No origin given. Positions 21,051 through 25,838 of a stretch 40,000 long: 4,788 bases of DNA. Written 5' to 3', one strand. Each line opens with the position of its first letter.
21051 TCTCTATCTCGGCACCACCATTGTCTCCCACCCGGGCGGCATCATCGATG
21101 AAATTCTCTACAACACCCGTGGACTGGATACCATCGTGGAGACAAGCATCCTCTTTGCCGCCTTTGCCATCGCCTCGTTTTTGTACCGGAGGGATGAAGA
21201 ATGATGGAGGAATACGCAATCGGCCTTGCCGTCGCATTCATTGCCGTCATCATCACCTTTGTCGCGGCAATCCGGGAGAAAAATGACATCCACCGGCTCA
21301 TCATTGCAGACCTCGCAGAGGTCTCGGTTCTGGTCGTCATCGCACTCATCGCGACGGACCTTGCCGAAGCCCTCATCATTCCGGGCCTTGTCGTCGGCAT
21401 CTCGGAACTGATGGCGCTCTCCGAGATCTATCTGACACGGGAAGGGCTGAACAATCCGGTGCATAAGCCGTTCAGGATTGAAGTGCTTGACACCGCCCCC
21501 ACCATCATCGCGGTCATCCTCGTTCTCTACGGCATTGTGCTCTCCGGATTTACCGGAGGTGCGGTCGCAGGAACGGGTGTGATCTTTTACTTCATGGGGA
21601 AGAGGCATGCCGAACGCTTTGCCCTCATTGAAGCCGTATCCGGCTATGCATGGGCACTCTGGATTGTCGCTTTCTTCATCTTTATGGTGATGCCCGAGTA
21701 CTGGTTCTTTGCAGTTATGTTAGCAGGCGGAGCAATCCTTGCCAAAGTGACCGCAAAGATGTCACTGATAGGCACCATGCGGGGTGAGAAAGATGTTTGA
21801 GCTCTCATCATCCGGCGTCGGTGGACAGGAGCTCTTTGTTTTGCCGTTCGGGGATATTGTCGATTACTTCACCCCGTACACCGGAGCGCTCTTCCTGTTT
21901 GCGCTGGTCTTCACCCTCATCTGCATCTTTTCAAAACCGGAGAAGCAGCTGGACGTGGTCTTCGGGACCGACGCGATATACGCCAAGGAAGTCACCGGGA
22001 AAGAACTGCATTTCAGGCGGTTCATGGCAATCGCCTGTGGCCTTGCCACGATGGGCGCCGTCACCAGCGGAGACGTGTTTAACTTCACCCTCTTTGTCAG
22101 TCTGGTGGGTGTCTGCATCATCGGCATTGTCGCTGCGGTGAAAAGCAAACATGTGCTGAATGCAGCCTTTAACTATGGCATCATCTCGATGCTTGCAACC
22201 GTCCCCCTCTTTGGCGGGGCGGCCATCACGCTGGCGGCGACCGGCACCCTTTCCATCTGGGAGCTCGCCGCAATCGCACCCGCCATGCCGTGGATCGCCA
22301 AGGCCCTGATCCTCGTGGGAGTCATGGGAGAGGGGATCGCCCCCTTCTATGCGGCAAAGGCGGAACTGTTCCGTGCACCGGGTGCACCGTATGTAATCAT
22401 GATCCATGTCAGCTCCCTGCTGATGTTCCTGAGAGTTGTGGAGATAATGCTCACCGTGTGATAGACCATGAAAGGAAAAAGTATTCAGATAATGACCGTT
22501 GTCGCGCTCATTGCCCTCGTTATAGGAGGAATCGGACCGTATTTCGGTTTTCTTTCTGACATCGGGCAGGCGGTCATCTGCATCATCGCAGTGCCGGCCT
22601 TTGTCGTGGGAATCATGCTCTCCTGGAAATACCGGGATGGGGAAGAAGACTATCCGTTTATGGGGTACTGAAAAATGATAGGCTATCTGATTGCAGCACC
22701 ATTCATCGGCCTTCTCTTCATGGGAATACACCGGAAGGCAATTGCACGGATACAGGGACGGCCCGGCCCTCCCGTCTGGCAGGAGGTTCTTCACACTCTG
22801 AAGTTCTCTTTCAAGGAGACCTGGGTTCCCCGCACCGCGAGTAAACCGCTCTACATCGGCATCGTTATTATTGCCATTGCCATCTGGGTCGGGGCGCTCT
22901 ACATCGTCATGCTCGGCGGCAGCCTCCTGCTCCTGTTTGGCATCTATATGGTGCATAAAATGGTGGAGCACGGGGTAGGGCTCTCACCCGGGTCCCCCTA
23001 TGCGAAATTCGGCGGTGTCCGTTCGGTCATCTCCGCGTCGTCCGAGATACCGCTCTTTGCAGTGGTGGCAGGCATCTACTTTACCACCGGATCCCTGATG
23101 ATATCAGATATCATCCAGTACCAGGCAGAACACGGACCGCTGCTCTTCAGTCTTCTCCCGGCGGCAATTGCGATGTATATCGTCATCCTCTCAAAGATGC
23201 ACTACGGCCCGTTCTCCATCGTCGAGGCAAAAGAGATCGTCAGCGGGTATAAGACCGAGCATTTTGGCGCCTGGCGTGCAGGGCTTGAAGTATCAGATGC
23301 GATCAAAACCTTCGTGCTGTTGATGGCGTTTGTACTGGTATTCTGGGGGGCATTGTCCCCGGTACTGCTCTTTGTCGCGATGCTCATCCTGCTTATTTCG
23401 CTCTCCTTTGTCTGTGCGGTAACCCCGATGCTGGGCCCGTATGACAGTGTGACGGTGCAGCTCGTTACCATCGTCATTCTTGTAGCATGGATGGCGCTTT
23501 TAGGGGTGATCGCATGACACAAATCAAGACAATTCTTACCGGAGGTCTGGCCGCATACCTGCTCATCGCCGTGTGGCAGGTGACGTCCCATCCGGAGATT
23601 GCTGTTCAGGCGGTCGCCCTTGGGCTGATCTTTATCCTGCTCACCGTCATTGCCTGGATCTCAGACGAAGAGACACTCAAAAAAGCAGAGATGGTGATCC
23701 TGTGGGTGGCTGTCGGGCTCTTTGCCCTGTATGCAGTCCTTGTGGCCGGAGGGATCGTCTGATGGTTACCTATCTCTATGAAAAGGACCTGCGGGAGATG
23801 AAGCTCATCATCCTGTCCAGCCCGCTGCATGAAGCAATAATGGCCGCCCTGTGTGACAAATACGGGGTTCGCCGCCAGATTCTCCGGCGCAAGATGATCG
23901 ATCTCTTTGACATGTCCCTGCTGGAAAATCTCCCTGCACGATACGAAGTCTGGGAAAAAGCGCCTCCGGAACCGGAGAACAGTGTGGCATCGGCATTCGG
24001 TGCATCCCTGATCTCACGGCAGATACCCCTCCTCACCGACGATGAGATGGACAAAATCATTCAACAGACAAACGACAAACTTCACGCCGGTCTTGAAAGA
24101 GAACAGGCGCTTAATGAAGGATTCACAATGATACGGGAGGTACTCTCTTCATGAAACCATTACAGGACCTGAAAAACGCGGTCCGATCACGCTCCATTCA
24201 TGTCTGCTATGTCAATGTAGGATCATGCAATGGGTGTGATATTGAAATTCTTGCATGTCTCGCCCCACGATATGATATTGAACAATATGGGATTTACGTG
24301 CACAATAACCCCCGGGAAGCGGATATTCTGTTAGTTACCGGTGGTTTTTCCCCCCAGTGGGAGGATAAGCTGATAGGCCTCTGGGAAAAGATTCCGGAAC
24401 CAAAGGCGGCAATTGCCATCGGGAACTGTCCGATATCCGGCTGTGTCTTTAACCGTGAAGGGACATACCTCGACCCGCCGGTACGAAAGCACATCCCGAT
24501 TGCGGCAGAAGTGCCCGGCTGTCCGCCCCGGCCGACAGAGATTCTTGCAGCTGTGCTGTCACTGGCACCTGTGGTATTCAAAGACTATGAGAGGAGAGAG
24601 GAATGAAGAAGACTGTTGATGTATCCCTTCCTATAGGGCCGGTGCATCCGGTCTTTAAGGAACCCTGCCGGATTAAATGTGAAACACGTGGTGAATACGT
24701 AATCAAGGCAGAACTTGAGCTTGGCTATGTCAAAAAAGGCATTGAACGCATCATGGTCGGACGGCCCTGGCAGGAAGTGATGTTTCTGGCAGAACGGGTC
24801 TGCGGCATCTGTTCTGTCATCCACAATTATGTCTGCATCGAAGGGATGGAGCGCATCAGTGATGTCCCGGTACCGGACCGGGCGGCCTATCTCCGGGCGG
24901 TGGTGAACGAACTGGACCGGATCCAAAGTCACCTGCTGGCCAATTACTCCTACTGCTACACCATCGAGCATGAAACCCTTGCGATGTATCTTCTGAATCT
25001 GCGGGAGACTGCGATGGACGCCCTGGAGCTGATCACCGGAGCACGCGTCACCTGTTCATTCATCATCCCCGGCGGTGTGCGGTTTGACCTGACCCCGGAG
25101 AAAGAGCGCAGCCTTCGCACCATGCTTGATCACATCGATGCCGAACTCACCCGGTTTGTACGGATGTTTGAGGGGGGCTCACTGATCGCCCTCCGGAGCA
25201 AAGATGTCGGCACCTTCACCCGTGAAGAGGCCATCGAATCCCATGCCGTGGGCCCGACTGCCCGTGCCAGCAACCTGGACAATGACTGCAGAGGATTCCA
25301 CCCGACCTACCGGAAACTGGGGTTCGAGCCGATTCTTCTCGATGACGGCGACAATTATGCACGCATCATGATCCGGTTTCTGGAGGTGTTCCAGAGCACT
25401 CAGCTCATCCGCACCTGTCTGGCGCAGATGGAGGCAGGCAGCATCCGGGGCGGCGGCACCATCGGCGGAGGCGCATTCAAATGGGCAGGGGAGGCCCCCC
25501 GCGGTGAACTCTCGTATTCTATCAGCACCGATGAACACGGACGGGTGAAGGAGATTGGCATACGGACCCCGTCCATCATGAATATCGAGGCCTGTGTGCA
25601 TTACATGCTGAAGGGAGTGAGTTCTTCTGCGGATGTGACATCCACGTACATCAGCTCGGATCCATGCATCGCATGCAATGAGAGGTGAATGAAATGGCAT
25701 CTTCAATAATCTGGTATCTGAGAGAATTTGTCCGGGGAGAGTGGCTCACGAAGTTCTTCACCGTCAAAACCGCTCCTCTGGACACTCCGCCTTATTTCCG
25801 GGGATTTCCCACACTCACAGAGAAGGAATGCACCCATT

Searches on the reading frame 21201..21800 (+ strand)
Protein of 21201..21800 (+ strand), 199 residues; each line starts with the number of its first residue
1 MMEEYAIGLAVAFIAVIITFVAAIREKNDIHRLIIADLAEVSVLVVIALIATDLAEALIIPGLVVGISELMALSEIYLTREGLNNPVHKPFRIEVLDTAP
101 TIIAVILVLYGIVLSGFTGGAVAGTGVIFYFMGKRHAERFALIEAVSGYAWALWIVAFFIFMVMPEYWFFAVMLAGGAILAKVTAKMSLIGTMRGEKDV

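Call 73: search_protein_families(library=pfam, proteins=[window:21201-21800:+], max_evalue=0.00001)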
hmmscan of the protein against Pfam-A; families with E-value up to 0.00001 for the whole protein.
window:21201-21800:+ (199 aa): 1 family
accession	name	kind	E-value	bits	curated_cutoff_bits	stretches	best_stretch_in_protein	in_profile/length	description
PF09878.14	DUF2105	-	7.3e-78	261.4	32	1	2-193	2-199/200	Predicted membrane protein (DUF2105)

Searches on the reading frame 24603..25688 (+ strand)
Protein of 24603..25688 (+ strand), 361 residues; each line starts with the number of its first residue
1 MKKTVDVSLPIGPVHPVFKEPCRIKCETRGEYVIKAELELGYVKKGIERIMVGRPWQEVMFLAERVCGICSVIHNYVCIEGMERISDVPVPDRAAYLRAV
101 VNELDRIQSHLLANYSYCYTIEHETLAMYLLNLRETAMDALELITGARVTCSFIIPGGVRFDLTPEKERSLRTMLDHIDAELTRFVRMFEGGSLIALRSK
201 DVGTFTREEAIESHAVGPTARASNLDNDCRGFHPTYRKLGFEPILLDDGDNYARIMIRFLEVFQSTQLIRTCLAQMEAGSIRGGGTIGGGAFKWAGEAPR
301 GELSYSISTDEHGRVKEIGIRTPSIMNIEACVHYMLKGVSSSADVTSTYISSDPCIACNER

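Call 73: search_protein_families(library=pfam, proteins=[window:24603-25688:+], max_evalue=0.00001)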
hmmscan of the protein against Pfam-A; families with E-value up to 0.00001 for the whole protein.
window:24603-25688:+ (361 aa): 2 families
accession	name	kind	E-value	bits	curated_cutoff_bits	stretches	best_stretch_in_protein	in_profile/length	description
PF00346.24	Complex1_49kDa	-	2.4e-44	151.9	24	1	124-281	5-164/271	Respiratory-chain NADH dehydrogenase, 49 Kd subunit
PF00374.24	NiFeSe_Hases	-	3.3e-12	46.6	25.8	1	45-115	1-71/508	Nickel-dependent hydrogenase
